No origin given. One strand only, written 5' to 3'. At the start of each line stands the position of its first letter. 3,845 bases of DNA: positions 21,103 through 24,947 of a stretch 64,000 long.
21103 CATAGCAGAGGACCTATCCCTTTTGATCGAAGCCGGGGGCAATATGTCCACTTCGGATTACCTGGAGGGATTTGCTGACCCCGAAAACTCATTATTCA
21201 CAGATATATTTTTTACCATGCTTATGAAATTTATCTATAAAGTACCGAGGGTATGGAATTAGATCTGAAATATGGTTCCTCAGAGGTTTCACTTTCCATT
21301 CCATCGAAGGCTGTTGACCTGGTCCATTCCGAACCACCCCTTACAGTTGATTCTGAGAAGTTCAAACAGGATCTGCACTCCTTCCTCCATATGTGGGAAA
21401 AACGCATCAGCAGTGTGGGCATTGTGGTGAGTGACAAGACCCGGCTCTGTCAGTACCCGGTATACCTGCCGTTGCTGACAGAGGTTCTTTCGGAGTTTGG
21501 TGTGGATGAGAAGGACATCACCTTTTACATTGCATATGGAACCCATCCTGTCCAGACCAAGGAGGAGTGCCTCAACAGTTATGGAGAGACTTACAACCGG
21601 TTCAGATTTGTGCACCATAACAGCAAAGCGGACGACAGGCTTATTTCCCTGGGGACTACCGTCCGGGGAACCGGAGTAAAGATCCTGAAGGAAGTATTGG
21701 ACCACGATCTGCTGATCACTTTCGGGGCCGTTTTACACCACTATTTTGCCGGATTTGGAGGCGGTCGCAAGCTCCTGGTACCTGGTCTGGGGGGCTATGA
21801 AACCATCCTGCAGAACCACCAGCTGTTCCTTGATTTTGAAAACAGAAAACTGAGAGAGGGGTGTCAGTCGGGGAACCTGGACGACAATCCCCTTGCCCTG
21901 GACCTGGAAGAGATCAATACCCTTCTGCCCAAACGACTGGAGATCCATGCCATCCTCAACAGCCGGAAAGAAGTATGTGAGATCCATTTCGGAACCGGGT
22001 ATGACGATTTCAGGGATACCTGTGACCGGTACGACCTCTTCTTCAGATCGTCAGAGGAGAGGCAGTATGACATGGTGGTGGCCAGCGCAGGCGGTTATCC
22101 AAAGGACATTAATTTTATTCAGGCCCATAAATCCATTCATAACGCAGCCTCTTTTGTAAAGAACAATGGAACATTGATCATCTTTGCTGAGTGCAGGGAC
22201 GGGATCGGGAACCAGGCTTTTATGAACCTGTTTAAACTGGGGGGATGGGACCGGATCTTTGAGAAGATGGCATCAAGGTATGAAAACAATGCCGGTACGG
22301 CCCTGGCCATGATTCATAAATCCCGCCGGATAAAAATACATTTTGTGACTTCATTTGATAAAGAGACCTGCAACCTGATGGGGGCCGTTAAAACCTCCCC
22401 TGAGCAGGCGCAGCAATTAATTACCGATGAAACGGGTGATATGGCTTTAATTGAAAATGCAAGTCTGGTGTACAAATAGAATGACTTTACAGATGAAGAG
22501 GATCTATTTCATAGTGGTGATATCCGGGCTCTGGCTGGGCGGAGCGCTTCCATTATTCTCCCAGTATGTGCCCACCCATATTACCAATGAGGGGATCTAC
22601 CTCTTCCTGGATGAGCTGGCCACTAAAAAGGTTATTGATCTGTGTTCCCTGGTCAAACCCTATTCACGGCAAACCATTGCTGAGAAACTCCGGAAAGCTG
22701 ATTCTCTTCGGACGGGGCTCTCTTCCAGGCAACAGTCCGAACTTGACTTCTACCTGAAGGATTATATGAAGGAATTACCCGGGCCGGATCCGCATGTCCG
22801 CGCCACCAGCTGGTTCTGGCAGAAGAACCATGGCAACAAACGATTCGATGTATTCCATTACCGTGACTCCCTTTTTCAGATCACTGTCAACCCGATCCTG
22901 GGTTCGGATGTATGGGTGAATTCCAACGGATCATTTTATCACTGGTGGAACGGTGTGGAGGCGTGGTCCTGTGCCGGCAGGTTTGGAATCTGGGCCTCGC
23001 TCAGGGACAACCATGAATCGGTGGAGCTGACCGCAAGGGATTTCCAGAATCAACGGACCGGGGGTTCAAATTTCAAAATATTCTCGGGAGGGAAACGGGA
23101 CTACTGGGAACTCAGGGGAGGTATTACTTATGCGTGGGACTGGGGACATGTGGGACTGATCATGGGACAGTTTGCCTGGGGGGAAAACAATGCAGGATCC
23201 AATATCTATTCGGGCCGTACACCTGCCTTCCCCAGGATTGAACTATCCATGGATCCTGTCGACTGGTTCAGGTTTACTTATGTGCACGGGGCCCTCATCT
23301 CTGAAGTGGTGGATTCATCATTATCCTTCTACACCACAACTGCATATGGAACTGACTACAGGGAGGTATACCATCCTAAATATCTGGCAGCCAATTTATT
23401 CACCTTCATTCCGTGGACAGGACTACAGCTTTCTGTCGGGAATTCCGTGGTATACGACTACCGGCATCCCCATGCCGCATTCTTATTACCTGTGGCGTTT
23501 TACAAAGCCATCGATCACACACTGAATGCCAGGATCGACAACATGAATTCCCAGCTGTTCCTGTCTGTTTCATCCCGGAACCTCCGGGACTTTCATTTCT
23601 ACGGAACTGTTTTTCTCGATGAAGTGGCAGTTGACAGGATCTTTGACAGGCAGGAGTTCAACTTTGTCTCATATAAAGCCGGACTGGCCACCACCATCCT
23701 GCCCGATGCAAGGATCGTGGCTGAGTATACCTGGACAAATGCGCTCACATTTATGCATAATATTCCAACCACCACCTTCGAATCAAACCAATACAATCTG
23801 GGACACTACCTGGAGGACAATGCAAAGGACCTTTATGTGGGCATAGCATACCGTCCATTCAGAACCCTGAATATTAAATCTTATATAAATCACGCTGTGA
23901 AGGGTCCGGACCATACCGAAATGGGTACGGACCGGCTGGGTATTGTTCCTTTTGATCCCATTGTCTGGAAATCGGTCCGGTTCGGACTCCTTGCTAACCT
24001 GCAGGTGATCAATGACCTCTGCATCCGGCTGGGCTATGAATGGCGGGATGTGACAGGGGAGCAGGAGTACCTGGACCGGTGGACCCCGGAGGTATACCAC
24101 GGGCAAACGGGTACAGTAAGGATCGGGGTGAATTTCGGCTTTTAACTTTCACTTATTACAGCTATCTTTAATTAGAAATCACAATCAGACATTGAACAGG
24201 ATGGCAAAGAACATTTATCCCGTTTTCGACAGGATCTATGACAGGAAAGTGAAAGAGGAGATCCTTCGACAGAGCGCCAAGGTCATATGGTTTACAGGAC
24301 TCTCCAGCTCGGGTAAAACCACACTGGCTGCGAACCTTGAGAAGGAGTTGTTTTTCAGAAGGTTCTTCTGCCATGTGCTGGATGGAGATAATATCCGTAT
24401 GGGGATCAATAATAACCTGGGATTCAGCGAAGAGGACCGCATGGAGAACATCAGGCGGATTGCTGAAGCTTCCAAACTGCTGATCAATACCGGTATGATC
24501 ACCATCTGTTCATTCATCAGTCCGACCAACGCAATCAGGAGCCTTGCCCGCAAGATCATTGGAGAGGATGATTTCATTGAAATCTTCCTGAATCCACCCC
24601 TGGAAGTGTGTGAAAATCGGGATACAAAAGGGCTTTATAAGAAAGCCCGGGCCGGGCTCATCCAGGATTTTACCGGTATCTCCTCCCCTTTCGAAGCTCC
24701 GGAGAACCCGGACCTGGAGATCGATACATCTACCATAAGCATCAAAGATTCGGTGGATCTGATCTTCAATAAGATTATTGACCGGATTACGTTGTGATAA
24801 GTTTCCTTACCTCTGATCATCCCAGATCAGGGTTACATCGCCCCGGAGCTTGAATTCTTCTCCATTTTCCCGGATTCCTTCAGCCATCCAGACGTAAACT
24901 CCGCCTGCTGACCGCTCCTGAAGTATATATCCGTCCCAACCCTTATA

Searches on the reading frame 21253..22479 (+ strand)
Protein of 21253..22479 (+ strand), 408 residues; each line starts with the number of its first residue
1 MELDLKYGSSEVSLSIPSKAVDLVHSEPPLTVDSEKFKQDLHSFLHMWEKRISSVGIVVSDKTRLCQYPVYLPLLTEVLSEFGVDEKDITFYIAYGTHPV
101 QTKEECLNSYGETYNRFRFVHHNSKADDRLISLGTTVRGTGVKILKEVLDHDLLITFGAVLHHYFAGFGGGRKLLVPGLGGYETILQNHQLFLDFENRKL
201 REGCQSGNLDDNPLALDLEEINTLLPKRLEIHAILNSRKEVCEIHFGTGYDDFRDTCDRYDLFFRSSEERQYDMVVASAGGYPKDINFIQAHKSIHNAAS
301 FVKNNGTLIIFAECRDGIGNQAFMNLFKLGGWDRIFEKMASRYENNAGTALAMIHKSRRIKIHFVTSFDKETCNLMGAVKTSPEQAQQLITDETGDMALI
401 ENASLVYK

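Call 57: search_protein_families(library=pfam, proteins=[window:21253-22479:+], max_evalue=0.001)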
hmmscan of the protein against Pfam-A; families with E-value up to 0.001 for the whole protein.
window:21253-22479:+ (408 aa): 2 families
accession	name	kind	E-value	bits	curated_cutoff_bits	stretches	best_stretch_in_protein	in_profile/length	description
PF09861.14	Lar_N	-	3.4e-43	147.7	23.3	1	7-194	1-197/204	Lactate racemase N-terminal domain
PF21113.2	LarA_C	-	2.4e-12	47.5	25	1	270-337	4-72/152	Lactate racemase C-terminal domain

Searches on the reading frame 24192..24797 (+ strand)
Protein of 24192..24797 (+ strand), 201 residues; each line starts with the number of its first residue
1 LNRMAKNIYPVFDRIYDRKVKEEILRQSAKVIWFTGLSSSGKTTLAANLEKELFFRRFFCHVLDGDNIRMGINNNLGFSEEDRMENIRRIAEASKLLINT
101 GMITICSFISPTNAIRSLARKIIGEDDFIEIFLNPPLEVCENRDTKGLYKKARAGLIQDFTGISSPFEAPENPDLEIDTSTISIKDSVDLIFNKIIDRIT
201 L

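Call 35: search_protein_families(library=pfam, proteins=[window:24192-24797:+], max_evalue=0.01)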
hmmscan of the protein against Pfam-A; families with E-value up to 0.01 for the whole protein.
window:24192-24797:+ (201 aa): 4 families
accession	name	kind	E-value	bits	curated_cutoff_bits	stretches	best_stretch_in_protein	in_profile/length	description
PF01583.26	APS_kinase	-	3e-61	206.3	21.1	1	30-178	3-152/152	Adenylylsulphate kinase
PF13671.12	AAA_33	-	1.2e-05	26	27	1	31-95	1-60/143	AAA domain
PF08433.16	KTI12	-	0.00056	19.9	22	1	32-105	4-75/271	Chromatin associated protein KTI12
PF13238.12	AAA_18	-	0.005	17.7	29.4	1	32-88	1-54/128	AAA domain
